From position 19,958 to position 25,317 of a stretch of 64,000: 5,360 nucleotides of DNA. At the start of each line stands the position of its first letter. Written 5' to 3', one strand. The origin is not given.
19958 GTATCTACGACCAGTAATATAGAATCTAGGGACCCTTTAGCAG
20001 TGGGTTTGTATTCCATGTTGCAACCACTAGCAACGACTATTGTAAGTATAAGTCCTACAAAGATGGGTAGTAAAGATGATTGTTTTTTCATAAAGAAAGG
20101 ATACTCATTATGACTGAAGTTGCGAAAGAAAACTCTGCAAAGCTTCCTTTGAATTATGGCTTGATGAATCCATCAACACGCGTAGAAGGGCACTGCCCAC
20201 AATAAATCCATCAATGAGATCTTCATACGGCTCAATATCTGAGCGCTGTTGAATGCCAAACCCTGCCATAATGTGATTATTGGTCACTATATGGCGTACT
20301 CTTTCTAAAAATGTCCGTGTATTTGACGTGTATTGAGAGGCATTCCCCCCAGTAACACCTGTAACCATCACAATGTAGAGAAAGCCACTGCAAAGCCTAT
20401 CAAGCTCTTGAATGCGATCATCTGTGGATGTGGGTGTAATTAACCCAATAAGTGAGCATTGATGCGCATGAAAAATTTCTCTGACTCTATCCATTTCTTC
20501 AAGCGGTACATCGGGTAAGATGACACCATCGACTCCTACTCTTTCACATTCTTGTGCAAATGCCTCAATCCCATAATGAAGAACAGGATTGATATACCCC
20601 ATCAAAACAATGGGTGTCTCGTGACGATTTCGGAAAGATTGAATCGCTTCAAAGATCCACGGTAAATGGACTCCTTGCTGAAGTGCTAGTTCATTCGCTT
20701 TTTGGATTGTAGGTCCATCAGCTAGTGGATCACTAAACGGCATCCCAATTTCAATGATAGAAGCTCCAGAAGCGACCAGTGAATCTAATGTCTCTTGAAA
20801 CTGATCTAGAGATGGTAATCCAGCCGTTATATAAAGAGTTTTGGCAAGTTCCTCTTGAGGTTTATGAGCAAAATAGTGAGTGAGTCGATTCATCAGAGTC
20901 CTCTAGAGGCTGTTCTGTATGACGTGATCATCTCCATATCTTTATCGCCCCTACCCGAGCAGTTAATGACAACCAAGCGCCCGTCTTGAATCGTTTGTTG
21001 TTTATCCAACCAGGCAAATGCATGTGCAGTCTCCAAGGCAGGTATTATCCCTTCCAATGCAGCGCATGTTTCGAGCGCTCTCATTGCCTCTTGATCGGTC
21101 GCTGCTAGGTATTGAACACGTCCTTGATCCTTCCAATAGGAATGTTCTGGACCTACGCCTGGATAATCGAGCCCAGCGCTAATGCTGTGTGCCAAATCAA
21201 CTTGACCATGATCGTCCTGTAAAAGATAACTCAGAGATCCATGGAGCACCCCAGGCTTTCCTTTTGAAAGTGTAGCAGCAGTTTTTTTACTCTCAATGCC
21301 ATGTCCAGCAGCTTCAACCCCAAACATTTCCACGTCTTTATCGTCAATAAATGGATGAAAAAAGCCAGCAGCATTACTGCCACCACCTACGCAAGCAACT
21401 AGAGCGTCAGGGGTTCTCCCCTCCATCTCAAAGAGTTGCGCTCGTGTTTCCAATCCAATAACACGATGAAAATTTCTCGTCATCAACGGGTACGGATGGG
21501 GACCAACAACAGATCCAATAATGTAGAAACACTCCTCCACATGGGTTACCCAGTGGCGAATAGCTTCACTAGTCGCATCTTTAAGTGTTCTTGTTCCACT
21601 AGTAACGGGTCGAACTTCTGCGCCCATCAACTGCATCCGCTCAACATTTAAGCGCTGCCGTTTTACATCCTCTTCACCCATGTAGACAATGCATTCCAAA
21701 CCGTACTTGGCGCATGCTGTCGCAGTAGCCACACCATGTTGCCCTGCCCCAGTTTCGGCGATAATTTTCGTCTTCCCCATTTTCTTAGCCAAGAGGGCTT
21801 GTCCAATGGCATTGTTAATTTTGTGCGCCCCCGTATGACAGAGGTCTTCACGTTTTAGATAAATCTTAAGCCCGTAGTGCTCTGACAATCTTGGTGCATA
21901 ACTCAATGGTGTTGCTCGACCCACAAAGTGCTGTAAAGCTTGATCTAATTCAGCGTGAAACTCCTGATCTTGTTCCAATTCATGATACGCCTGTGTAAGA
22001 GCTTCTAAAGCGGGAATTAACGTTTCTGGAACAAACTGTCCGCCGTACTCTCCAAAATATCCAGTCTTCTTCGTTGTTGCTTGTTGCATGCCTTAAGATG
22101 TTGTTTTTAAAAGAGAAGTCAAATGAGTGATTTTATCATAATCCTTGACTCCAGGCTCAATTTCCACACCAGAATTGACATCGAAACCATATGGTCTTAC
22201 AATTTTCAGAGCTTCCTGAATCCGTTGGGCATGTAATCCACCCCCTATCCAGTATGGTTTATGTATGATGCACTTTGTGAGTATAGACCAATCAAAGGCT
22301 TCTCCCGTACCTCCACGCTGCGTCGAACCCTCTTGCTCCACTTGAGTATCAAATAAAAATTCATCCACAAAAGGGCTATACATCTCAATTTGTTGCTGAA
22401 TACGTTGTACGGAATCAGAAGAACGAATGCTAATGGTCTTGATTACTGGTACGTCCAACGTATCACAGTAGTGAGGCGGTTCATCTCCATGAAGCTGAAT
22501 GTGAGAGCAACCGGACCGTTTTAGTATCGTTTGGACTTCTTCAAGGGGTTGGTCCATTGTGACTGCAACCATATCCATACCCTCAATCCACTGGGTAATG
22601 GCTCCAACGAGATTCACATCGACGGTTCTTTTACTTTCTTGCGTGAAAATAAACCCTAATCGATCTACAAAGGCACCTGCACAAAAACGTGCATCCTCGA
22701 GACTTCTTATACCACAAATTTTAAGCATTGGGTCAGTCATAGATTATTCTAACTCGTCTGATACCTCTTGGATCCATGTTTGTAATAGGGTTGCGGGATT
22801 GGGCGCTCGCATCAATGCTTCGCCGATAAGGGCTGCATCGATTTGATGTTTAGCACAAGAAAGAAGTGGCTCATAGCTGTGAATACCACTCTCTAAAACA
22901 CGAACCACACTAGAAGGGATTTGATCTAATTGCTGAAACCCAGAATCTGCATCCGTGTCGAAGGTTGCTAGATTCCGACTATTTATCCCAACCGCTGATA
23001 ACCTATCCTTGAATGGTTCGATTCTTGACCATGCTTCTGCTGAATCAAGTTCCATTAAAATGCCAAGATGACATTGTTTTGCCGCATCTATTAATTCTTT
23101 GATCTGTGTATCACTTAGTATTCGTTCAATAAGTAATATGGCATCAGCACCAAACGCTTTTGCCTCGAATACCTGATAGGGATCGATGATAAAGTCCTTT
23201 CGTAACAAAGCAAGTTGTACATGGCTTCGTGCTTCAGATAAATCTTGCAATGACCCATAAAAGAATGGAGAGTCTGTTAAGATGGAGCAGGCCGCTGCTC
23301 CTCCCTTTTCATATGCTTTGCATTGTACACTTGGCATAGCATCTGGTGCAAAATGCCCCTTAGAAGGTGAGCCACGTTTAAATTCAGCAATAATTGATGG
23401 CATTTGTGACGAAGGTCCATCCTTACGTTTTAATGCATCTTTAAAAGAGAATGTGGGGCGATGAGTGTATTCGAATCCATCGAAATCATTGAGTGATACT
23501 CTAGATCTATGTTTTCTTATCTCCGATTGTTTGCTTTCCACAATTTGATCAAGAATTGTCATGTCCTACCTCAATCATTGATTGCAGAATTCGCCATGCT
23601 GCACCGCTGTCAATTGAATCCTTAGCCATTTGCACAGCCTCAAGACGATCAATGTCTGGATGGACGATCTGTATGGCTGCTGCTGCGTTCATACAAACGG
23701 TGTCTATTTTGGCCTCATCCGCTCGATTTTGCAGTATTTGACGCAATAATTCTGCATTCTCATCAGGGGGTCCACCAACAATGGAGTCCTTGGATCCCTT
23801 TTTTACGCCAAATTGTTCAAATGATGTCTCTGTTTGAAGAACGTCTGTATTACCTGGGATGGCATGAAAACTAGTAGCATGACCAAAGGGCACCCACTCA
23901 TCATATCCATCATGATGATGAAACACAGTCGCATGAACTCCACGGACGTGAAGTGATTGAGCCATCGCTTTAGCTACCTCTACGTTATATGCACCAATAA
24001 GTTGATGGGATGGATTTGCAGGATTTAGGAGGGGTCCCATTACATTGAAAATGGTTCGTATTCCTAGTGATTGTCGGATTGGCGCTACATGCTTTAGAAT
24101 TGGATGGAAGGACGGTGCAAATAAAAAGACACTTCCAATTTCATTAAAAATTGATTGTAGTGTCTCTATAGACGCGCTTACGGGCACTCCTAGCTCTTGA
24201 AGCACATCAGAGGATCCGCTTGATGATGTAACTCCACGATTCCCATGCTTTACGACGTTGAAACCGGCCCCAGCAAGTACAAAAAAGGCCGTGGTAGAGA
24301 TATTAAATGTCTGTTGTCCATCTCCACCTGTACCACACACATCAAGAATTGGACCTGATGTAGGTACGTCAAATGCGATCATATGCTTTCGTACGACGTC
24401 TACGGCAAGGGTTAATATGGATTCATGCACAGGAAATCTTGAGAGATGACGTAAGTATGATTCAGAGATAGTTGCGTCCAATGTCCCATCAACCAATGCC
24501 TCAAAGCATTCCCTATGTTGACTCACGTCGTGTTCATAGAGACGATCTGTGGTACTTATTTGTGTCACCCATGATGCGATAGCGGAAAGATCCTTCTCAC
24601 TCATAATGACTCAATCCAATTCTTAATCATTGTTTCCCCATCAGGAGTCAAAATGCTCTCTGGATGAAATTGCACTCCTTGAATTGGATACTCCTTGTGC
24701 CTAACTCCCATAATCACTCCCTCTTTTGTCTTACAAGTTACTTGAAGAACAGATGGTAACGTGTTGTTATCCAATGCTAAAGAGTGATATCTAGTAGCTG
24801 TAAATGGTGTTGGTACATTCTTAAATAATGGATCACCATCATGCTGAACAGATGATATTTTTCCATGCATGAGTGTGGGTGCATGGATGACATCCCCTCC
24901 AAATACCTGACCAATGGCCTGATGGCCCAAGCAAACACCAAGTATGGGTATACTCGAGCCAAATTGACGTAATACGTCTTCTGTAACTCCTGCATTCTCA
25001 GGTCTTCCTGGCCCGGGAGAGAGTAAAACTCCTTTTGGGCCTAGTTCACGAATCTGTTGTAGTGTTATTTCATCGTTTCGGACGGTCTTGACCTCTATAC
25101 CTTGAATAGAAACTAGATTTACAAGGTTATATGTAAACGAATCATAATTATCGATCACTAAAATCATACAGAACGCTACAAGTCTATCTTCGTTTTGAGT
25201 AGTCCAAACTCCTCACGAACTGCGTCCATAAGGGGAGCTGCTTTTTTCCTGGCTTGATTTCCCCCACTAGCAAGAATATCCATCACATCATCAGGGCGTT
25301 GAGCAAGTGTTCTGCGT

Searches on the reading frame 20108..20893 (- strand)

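Call 5: search_protein_families(library=ncbifam, proteins=[window:20108-20893:-])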
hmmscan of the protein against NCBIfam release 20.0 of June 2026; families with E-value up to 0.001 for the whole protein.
window:20108-20893:- (261 aa): 2 families
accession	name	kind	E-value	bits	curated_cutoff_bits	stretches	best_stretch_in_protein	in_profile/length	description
TIGR00262.1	trpA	equivalog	7.2e-65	218.4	102.35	1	12-256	6-252/256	tryptophan synthase subunit alpha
NF009621.0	PRK13125.1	equivalog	3.7e-27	95.2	234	1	19-254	7-235/244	tryptophan synthase subunit alpha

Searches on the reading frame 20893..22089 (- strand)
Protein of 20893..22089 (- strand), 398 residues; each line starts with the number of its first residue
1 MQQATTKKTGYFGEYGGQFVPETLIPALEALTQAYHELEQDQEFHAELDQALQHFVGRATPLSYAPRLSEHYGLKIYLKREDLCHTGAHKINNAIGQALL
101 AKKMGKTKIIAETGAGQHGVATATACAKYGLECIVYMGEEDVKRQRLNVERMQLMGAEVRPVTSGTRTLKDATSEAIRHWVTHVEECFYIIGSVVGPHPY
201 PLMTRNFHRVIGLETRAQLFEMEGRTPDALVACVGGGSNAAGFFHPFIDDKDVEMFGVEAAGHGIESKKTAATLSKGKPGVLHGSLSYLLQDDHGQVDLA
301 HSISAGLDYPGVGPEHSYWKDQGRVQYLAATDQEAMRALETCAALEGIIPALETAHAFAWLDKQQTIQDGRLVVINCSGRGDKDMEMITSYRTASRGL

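Call 5: search_protein_families(library=ncbifam, proteins=[window:20893-22089:-])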
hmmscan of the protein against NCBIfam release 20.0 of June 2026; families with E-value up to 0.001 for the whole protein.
window:20893-22089:- (398 aa): 38 families (the best 25 are shown)
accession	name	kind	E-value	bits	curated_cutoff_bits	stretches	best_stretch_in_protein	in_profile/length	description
NF010376.0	PRK13803.1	equivalog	8.8e-190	632.5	819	1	4-392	205-595/600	bifunctional phosphoribosylanthranilate isomerase/tryptophan synthase subunit beta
TIGR00263.1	trpB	equivalog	4.3e-181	602.1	392.45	1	10-391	1-384/385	tryptophan synthase subunit beta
NF010375.0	PRK13802.1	equivalog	2.4e-134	449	1386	1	6-388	273-669/695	bifunctional indole-3-glycerol phosphate synthase/tryptophan synthase subunit beta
NF009057.0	PRK12391.1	equivalog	1.5e-52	178.7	366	1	55-391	75-425/441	TrpB-like pyridoxal phosphate-dependent enzyme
TIGR01415.1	trpB_rel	hypoth_equivalog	8.5e-52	176.3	518.85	1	54-389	63-413/419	TrpB-like pyridoxal phosphate-dependent enzyme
NF006390.0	PRK08639.1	equivalog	6.1e-17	61.7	421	1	50-263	17-215/418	threonine ammonia-lyase IlvA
NF005292.0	PRK06815.1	equivalog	1e-15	57.6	371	1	50-168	13-127/320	threonine/serine dehydratase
TIGR02079.1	THD1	equivalog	1.4e-15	57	440.55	1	57-263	14-207/410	threonine ammonia-lyase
NF006094.0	PRK08246.1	subfamily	5e-13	49.1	331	1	47-260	12-200/310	serine/threonine dehydratase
NF005680.0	PRK07476.1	equivalog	2.4e-11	43.2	413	1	58-179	22-137/326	hydroxyectoine utilization dehydratase EutB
TIGR01275.1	ACC_deam_rel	subfamily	2e-10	40.5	289.4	1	55-241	3-193/321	pyridoxal phosphate-dependent enzymes, D-cysteine desulfhydrase family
NF052537.1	CoM_syn_XcbE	exception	3.8e-10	39.5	450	1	54-243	10-198/322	coenzyme M biosynthesis enzyme XcbE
TIGR02991.1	ectoine_eutB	equivalog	8.1e-10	38.2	413.35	1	58-164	18-121/317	hydroxyectoine utilization dehydratase EutB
TIGR01127.1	ilvA_1Cterm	equivalog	2.4e-09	36.7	378.75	1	60-165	1-101/380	threonine ammonia-lyase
NF005147.0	PRK06608.1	equivalog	2.5e-09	36.4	380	1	54-164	20-127/339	serine/threonine dehydratase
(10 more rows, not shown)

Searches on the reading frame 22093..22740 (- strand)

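Call 5: search_protein_families(library=ncbifam, proteins=[window:22093-22740:-])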
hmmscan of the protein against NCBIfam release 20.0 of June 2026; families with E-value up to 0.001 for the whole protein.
window:22093-22740:- (215 aa): 13 families
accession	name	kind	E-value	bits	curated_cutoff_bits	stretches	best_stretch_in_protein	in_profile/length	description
NF002298.0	PRK01222.1-4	equivalog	2.7e-51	174.2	215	1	6-213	5-204/209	phosphoribosylanthranilate isomerase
NF002295.0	PRK01222.1-1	equivalog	5.5e-42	143.7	216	1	5-209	4-208/219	phosphoribosylanthranilate isomerase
NF006945.0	PRK09427.1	equivalog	1.5e-37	129.2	380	1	7-212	263-459/461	bifunctional indole-3-glycerol-phosphate synthase TrpC/phosphoribosylanthranilate isomerase TrpF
NF002296.0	PRK01222.1-2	equivalog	3.8e-36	125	270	1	6-206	10-207/221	phosphoribosylanthranilate isomerase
NF010563.0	PRK13958.1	equivalog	1.4e-32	112.9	234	1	5-213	2-205/210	phosphoribosylanthranilate isomerase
NF002299.0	PRK01222.1-6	equivalog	8.5e-31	107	231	1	6-207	20-221/231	phosphoribosylanthranilate isomerase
NF002300.0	PRK01222.1-7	equivalog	1.7e-30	106.1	212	1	6-211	4-191/195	phosphoribosylanthranilate isomerase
NF002301.0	PRK01222.2-1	equivalog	3.8e-30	105.1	232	1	4-208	3-206/217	phosphoribosylanthranilate isomerase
NF002297.0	PRK01222.1-3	equivalog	3.1e-29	101.9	259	1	6-207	3-195/204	phosphoribosylanthranilate isomerase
NF002303.0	PRK01222.2-3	equivalog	2.6e-23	82.7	224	1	6-202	3-189/208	phosphoribosylanthranilate isomerase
NF002304.0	PRK01222.2-4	equivalog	9.5e-22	77.4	181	1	5-212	2-204/208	phosphoribosylanthranilate isomerase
NF010376.0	PRK13803.1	equivalog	2.9e-20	72.6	819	1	4-212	5-206/600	bifunctional phosphoribosylanthranilate isomerase/tryptophan synthase subunit beta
NF002302.0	PRK01222.2-2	equivalog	2.7e-19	70.2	172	1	6-212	3-187/193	phosphoribosylanthranilate isomerase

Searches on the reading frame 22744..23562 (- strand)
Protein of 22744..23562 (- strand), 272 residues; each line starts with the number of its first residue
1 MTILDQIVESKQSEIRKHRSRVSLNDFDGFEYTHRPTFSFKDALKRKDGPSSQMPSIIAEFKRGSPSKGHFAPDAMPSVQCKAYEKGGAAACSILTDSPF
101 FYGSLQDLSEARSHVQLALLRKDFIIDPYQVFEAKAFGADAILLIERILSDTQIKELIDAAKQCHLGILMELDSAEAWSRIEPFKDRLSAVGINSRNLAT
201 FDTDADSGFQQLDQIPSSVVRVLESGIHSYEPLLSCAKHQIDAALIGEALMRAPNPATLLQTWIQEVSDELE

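Call 5: search_protein_families(library=ncbifam, proteins=[window:22744-23562:-])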
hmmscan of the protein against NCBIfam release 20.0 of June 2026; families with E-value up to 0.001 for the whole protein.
window:22744-23562:- (272 aa): 14 families
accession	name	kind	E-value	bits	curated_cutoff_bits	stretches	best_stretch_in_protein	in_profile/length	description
NF001377.0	PRK00278.2-4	equivalog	5.3e-69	232.3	260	1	1-265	1-257/259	indole-3-glycerol phosphate synthase TrpC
NF001373.0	PRK00278.1-6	equivalog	1.9e-65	220.7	317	1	2-262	3-259/263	indole-3-glycerol phosphate synthase TrpC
NF001370.0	PRK00278.1-2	equivalog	9.8e-61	205.3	348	1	2-253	3-250/266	indole-3-glycerol phosphate synthase TrpC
NF001372.0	PRK00278.1-4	subfamily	2.4e-58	197.5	370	1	2-265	30-293/295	indole-3-glycerol phosphate synthase TrpC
NF001369.0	PRK00278.1-1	equivalog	6e-56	189.5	329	1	1-261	3-255/271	indole-3-glycerol phosphate synthase TrpC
NF001375.0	PRK00278.2-2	equivalog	9.9e-54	182.4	360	1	4-262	2-246/255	indole-3-glycerol phosphate synthase TrpC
NF001371.0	PRK00278.1-3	equivalog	3.4e-52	177.3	307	1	1-261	2-249/255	indole-3-glycerol phosphate synthase TrpC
NF001378.0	PRK00278.2-5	equivalog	4.2e-52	176.9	360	1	3-261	2-256/263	indole-3-glycerol phosphate synthase TrpC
NF006945.0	PRK09427.1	equivalog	5.8e-51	173.5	380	1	2-255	8-249/461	bifunctional indole-3-glycerol-phosphate synthase TrpC/phosphoribosylanthranilate isomerase TrpF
NF010562.0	PRK13957.1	equivalog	1.7e-48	165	414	1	2-253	8-241/252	indole-3-glycerol-phosphate synthase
NF010375.0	PRK13802.1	equivalog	4.7e-45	153.9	1386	1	1-257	1-250/695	bifunctional indole-3-glycerol phosphate synthase/tryptophan synthase subunit beta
NF001376.0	PRK00278.2-3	equivalog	1.9e-43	148.7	284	1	33-265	28-253/255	indole-3-glycerol phosphate synthase TrpC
NF001374.0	PRK00278.2-1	equivalog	6.1e-41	140.4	258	1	33-255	26-242/249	indole-3-glycerol phosphate synthase TrpC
NF041303.1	Indglycph_syn_Halo_TrpC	equivalog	2.2e-28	99.2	380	1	38-253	32-239/250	indole-3-glycerol phosphate synthase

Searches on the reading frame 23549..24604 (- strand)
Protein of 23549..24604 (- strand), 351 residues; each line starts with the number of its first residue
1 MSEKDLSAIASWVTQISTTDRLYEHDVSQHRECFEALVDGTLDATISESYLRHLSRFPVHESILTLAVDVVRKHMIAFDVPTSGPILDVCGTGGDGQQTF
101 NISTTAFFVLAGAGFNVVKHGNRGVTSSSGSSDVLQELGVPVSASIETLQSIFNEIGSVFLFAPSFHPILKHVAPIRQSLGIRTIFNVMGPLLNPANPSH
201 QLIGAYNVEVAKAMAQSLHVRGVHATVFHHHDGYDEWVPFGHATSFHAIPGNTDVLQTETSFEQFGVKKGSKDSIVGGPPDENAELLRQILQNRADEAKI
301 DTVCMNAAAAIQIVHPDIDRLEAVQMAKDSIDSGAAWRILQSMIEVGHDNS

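Call 5: search_protein_families(library=ncbifam, proteins=[window:23549-24604:-])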
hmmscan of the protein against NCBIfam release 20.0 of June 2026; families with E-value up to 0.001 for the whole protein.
window:23549-24604:- (351 aa): 9 families
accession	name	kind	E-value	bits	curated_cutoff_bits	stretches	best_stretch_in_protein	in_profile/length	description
TIGR01245.1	trpD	equivalog_domain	4.5e-86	289.1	199.05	1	30-345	15-329/330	anthranilate phosphoribosyltransferase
NF011201.0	PRK14607.1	equivalog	2e-78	264.4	670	1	27-348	210-529/534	bifunctional anthranilate synthase component II/anthranilate phosphoribosyltransferase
NF007073.0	PRK09522.1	equivalog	9.2e-54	183.2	738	1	86-339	273-523/531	bifunctional anthranilate synthase glutamate amidotransferase component TrpG/anthranilate phosphoribosyltransferase TrpD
NF005635.0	PRK07394.1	equivalog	5.5e-13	48.9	287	1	91-346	88-343/348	hypothetical protein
NF006564.0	PRK09071.1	equivalog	7.5e-13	48.1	257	1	107-268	109-272/335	glycosyl transferase family protein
NF006005.0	PRK08136.1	equivalog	4e-06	26.4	185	1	109-222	104-219/314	DNA-binding protein YbiB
TIGR02645.1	ARCH_P_rylase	hypoth_equivalog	9.2e-06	24.3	434.6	0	85-160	158-230/493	putative thymidine phosphorylase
TIGR03327.1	AMP_phos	equivalog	2e-05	23.3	535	1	74-162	151-233/500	AMP phosphorylase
NF003338.0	PRK04350.1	subfamily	8.9e-05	21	434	0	106-160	183-236/502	thymidine phosphorylase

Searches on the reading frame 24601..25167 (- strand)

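Call 5: search_protein_families(library=ncbifam, proteins=[window:24601-25167:-])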
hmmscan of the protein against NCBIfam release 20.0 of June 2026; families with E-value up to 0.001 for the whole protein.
window:24601-25167:- (188 aa): 23 families
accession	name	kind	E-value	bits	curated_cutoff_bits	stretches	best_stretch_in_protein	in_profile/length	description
NF011201.0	PRK14607.1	equivalog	1.1e-81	275.2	670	1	1-185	1-186/534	bifunctional anthranilate synthase component II/anthranilate phosphoribosyltransferase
NF005799.0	PRK07649.1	equivalog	1.4e-77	259.7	327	1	1-187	1-187/195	aminodeoxychorismate/anthranilate synthase component II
NF005849.0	PRK07765.1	equivalog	1.1e-74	250.3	308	1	2-186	3-190/219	aminodeoxychorismate/anthranilate synthase component II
TIGR00566.1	trpG_papA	subfamily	2.8e-68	229.5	121.05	1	1-186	1-191/192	glutamine amidotransferase of anthranilate synthase or aminodeoxychorismate synthase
NF005946.0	PRK08007.1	equivalog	3.3e-66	222.4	332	1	1-186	1-186/187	aminodeoxychorismate synthase component 2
NF006462.0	PRK08857.1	equivalog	4.4e-66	222.2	345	1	1-186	1-191/193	aminodeoxychorismate/anthranilate synthase component II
NF005271.0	PRK06774.1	equivalog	4.2e-63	212.2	340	1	1-185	1-189/191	aminodeoxychorismate synthase component II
NF041322.1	Anth_synII_Halo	equivalog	9.7e-59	198.2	320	1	4-187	1-189/190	anthranilate synthase component II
NF010081.0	PRK13566.1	equivalog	6.3e-51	173.5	645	1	2-186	531-718/729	anthranilate synthase component I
NF005367.0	PRK06895.1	equivalog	7.9e-47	159.6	265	1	2-186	4-187/190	anthranilate synthase component II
TIGR01815.1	TrpE-clade3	equivalog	1.2e-44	152.5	739.15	1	2-185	519-705/717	anthranilate synthase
NF007073.0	PRK09522.1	equivalog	8e-43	147.1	738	1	2-182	4-184/531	bifunctional anthranilate synthase glutamate amidotransferase component TrpG/anthranilate phosphoribosyltransferase TrpD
TIGR01823.1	PabB-fungal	equivalog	5.4e-36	124.1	442.55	1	2-185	8-201/742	aminodeoxychorismate synthase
NF004169.0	PRK05637.1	equivalog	7.8e-32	110.6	332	1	2-187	5-205/210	anthranilate synthase component II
TIGR00888.1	guaA_Nterm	equivalog_domain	4.1e-30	104.6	172.15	1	2-187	1-183/188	glutamine-hydrolyzing GMP synthase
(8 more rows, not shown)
